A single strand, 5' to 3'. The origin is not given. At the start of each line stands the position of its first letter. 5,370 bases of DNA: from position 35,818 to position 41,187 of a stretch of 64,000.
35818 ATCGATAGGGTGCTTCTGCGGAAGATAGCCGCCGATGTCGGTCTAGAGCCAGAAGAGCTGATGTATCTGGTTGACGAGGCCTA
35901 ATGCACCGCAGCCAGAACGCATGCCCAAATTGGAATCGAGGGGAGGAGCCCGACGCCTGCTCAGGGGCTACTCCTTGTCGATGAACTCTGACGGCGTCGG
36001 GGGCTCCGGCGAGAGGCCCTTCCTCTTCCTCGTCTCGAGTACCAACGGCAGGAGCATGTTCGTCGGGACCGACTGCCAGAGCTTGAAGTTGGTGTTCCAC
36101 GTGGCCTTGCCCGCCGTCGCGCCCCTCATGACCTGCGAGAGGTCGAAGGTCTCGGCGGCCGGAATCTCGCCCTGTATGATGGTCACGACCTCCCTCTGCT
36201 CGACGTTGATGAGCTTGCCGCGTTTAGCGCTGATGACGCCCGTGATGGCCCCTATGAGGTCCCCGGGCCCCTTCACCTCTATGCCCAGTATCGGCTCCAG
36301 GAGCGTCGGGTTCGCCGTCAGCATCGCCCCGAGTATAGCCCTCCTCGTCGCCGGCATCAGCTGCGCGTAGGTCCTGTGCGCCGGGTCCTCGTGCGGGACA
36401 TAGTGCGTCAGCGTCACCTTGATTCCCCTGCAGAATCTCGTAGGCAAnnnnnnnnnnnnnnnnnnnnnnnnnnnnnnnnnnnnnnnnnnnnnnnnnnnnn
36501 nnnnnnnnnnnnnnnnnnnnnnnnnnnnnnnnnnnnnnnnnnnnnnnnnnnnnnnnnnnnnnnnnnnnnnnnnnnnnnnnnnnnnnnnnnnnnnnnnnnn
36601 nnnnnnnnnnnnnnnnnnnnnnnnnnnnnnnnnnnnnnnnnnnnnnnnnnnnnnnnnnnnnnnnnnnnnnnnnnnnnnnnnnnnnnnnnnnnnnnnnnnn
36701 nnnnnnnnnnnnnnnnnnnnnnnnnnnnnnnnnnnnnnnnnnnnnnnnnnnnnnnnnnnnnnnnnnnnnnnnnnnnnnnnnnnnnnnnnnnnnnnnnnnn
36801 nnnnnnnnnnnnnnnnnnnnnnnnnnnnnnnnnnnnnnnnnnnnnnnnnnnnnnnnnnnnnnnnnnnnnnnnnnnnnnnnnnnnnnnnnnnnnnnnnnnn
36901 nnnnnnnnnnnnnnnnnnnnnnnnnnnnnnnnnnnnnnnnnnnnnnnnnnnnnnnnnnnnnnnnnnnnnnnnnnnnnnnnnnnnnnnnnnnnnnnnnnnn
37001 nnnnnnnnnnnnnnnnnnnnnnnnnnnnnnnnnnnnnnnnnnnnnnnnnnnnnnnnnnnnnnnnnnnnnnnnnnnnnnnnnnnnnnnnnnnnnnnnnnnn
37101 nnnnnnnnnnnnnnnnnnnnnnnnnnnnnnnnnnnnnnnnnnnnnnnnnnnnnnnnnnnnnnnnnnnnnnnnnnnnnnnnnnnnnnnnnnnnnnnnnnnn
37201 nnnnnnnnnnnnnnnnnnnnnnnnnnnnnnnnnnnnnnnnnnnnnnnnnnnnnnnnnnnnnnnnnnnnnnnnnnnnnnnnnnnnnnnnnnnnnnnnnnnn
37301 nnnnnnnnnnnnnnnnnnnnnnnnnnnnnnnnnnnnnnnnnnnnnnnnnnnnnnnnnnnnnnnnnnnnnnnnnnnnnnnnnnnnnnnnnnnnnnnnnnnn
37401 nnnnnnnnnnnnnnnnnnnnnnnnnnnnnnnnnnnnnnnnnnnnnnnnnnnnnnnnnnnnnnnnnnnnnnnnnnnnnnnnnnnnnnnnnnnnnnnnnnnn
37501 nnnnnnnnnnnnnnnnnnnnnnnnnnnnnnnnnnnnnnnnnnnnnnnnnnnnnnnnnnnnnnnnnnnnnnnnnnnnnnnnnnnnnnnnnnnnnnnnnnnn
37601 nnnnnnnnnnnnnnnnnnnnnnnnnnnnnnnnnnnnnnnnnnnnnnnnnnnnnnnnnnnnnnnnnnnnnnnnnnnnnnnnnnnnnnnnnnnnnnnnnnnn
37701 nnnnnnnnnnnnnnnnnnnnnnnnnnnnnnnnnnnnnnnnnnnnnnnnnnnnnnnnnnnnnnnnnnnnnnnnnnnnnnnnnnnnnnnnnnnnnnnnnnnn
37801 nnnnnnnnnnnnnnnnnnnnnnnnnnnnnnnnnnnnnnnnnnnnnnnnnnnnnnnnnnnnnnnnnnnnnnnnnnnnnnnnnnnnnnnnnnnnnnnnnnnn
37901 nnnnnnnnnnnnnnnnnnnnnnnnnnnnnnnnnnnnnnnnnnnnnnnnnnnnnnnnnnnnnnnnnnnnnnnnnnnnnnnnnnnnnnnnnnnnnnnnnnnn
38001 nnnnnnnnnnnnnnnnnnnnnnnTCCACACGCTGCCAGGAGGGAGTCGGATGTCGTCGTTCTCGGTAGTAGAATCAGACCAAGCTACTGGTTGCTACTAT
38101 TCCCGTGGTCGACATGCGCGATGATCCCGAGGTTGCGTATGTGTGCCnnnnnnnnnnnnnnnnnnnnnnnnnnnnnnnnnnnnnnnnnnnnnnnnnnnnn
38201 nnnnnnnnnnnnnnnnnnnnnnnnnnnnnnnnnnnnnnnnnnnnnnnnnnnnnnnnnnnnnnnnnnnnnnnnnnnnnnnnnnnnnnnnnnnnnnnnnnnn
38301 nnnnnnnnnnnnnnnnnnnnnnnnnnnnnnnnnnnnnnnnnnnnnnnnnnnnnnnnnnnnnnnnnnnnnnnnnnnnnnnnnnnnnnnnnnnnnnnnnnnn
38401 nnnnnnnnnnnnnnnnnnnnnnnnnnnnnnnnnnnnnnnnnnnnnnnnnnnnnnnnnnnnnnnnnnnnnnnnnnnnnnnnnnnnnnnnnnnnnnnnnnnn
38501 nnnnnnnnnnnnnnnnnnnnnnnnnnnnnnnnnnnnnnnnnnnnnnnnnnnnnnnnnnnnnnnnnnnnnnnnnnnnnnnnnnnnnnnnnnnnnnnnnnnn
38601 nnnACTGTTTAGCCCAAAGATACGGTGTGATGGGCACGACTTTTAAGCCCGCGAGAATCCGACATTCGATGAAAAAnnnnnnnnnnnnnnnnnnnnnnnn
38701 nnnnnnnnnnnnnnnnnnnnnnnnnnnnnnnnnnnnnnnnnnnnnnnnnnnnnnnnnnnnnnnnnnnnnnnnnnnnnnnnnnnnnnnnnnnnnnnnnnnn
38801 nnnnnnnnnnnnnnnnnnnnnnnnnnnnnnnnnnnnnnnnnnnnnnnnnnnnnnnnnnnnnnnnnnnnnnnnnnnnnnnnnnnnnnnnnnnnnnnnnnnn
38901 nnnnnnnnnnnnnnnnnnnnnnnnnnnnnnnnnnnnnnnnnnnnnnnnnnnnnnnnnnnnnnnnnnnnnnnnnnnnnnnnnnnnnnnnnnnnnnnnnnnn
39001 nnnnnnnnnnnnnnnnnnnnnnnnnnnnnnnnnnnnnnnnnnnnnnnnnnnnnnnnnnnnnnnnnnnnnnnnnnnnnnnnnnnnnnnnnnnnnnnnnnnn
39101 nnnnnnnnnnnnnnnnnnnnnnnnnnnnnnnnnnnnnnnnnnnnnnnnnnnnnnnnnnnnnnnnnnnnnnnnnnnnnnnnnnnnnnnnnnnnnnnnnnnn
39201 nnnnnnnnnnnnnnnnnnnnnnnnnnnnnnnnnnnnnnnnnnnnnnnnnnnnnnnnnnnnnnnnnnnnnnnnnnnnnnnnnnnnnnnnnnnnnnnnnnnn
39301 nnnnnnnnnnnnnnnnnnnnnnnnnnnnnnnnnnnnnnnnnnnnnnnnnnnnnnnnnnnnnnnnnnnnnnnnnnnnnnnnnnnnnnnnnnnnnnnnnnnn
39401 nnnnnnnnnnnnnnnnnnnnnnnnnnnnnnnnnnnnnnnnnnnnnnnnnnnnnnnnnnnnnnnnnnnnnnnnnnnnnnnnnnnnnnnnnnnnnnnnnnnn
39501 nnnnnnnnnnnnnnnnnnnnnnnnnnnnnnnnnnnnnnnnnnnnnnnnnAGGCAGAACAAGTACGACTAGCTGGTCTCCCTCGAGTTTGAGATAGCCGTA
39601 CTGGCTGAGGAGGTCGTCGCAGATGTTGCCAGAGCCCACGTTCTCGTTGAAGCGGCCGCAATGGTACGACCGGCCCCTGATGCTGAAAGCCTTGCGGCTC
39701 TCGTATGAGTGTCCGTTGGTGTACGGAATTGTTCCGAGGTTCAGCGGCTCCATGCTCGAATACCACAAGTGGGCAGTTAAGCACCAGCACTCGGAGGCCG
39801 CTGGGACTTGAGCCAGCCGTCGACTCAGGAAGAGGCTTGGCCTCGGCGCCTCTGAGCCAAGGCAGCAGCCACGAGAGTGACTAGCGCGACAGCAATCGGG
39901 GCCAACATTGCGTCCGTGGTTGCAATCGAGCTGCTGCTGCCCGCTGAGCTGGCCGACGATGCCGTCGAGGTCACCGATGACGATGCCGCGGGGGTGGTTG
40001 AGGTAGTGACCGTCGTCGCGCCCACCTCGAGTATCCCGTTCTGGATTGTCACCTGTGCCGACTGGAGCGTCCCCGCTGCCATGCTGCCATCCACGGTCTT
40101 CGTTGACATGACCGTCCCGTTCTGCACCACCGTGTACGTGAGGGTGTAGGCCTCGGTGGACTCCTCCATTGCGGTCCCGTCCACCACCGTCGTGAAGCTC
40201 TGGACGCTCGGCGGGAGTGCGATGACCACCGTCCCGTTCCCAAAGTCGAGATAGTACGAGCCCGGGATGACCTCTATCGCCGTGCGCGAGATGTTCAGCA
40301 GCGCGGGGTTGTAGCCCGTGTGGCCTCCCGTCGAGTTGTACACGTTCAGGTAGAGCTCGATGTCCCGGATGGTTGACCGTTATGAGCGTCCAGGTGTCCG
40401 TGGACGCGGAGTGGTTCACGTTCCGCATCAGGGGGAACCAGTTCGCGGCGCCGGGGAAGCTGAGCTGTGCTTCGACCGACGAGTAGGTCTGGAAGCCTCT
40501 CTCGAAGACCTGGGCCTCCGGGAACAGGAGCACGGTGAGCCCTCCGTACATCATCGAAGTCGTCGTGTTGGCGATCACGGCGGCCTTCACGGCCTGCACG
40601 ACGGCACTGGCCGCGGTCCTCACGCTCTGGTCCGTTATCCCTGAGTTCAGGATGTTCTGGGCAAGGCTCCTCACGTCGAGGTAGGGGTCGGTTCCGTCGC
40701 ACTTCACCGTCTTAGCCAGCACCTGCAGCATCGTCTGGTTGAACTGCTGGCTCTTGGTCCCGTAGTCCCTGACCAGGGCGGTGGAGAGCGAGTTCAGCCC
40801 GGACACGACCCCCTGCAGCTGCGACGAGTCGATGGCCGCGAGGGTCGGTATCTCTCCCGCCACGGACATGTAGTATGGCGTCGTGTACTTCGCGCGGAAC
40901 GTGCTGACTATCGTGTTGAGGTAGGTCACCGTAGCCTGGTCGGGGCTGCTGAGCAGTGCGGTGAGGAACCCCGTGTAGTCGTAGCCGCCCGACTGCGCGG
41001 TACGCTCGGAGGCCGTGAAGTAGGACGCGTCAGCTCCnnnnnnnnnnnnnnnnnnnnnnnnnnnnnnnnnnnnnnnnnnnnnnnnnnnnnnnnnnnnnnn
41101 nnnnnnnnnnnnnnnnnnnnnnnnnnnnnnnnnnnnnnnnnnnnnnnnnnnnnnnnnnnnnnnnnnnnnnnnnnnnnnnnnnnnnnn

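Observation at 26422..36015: Six direct copies of the aEF-2 gene terminus delimit a 9.5-kb cassette array (toxin-antitoxin modules plus an Opp transporter), with no recombinase in sight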

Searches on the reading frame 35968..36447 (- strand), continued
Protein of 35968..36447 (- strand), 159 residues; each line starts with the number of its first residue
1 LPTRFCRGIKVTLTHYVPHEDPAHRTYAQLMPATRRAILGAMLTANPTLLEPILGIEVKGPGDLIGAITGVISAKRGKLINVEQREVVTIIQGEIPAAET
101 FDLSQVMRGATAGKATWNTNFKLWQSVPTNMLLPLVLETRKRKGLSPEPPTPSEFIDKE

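Call 62: search_protein_families(library=pfam, proteins=[L015:13058-14623:-, L020:14340-16028:-, L048:346-2361:-, L011:10527-11891:-, L006:4528-5658:+, L008:5287-5949:-, L020:12722-13624:-, L007:11784-12350:-, L015:11853-12449:-, L031:5374-6237:+], max_evalue=0.001)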
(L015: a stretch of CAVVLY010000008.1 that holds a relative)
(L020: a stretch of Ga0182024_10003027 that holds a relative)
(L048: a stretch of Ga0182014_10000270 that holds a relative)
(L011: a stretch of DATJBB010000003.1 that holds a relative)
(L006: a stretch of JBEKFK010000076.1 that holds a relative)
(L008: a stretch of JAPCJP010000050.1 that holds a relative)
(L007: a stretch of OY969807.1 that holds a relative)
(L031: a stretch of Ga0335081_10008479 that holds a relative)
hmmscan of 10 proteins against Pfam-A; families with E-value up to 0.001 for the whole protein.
L015:13058-14623:- (522 aa): 12 families
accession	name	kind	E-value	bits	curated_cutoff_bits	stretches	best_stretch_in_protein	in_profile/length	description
PF01436.27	NHL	-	8.2e-32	108.1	20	3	165-192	1-28/28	NHL repeat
PF07494.17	Reg_prop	-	4.2e-12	45.2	20.4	0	409-421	8-20/24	Two component regulator propeller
PF05787.19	PhoX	-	6.1e-11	42.6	24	0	328-370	407-451/515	Alkaline phosphatase PhoX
PF06739.17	SBBP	-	7e-11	42.3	20.5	0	405-426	12-33/38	Beta-propeller repeat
PF08450.18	SGL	-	1.5e-09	38.3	26.3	0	397-450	175-231/246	SMP-30/Gluconolactonase/LRE-like region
PF24684.1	Vgb_lyase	-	7.2e-08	32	50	0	166-189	97-120/290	Virginiamycin B lyase family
PF25021.1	TEN_NHL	-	1.6e-07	31.1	27.1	0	401-440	137-176/357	Teneurin NHL domain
PF03622.19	IBV_3B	-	2.6e-07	30.9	27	0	387-427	14-55/63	IBV 3B protein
PF23500.1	DUF7133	-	2.6e-07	30.7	27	0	150-186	14-47/385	Domain of unknown function (DUF7133)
PF13449.12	Phytase-like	-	4.2e-07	30.6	27.6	0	120-197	22-98/284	Esterase-like activity of phytase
PF24565.1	Ned1_M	-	0.00088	19.5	27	0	353-369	75-91/100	Nuclear elongation and deformation protein 1-like, middle domain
PF03022.22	MRJP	-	0.00096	19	19.8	0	230-253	3-26/288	Major royal jelly protein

L020:14340-16028:- (563 aa): 4 families
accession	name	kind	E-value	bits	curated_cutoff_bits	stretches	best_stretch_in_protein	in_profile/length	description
PF01163.29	RIO1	-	2.3e-05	24.5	22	1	371-477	55-159/187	RIO domain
PF18765.7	Polbeta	-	6.5e-05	23.5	26.9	1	21-74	3-56/93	Polymerase beta, Nucleotidyltransferase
PF01636.29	APH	-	0.00042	20.6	23.2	0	430-488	156-211/239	Phosphotransferase enzyme family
PF00069.31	Pkinase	-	0.0005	20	31.7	1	386-465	60-141/263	Protein kinase domain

L048:346-2361:- (672 aa): 1 family
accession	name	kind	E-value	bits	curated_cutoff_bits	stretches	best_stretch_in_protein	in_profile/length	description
PF01163.29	RIO1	-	9.8e-07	29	22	1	468-576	53-159/187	RIO domain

L011:10527-11891:- (455 aa): 1 family
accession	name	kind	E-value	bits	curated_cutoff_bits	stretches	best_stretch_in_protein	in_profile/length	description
PF04305.20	DUF455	-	6.3e-19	69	34.3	1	194-359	40-204/247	Protein of unknown function (DUF455)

L006:4528-5658:+ (377 aa): 6 families
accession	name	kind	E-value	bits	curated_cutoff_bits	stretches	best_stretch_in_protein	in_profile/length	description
PF13404.12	HTH_AsnC-type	-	7.2e-11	42.2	27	2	57-107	1-42/42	AsnC-type helix-turn-helix domain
PF13412.12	HTH_24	-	2.1e-09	37.2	21.9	0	80-111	15-46/48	Winged helix-turn-helix DNA-binding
PF22451.2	NirdL-like_HTH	-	5e-07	29.6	27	0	83-113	17-47/47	Siroheme decarboxylase NirDL-like HTH domain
PF13730.12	HTH_36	-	5.6e-05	23.3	25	0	84-112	27-55/55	Helix-turn-helix domain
PF18024.7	HTH_50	-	0.00011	22.3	27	1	84-106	25-47/50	Helix-turn-helix domain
PF08279.18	HTH_11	-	0.00028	21.1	25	0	87-110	20-43/55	HTH domain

L008:5287-5949:- (221 aa): 0 families

L020:12722-13624:- (301 aa): 4 families
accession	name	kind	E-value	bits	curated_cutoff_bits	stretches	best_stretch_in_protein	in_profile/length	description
PF00561.26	Abhydrolase_1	-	6.2e-18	65.8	25.8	1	38-287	5-243/245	alpha/beta hydrolase fold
PF12697.13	Abhydrolase_6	-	6e-12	47.1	26.3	1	54-284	21-206/217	Alpha/beta hydrolase family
PF12146.15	Hydrolase_4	-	4.5e-09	36.4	27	0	48-131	19-108/239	Serine aminopeptidase, S33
PF00326.27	Peptidase_S9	-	0.00018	21.5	22.6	0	94-134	59-99/213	Prolyl oligopeptidase family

L007:11784-12350:- (189 aa): 0 families

L015:11853-12449:- (199 aa): 1 family
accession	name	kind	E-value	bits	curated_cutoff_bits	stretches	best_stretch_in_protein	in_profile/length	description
PF00583.31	Acetyltransf_1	-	0.00047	20.9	20.7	0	53-143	19-93/116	Acetyltransferase (GNAT) family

L031:5374-6237:+ (288 aa): 0 families

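Call 68: search_protein_families(library=phrogs, alignment_id=A1, max_evalue=0.000001)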
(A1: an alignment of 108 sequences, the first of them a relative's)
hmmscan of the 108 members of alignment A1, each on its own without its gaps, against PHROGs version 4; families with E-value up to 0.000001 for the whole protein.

A. member 1, L006:2783-3883:- (367 aa): 0 families

B. families by the number of members that match (of 108 scanned): 13 families
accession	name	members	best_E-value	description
phrog_2034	-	3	7.8e-51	-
phrog_7590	-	3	2e-08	-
phrog_2957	-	2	2.3e-27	-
phrog_12933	-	2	9.6e-21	-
phrog_789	-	2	1.4e-18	esterase/lipase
phrog_35155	-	1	6.4e-40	-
phrog_14842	-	1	4.4e-34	-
phrog_9933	-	1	1.2e-24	-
phrog_11961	-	1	1.1e-21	-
phrog_10948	-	1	4.5e-21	-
phrog_14427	-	1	1.5e-18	-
phrog_5553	-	1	1.1e-09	-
phrog_6701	-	1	1.1e-09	-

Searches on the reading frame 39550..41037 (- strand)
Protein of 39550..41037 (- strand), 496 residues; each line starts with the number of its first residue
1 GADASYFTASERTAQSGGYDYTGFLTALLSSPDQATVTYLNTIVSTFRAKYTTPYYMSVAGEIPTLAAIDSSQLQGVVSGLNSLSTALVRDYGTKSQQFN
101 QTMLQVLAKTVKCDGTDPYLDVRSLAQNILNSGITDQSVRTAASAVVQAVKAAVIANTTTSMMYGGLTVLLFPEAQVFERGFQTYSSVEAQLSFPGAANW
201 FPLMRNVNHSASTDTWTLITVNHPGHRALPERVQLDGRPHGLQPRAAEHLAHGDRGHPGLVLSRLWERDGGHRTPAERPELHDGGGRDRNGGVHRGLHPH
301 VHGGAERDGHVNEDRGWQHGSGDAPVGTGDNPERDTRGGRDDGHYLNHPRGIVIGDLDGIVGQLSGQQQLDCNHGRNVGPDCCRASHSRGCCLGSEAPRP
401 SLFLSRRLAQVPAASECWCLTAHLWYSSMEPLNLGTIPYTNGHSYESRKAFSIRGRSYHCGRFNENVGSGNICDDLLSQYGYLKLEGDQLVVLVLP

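Call 56: search_protein_families(library=pfam, proteins=[window:39550-41037:-], max_evalue=0.001)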
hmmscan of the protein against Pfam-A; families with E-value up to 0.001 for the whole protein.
window:39550-41037:- (496 aa): 1 family
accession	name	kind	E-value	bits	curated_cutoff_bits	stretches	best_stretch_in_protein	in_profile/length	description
PF03415.19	Peptidase_C11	-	2.4e-09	37.6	25.8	1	4-157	160-306/359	Clostripain family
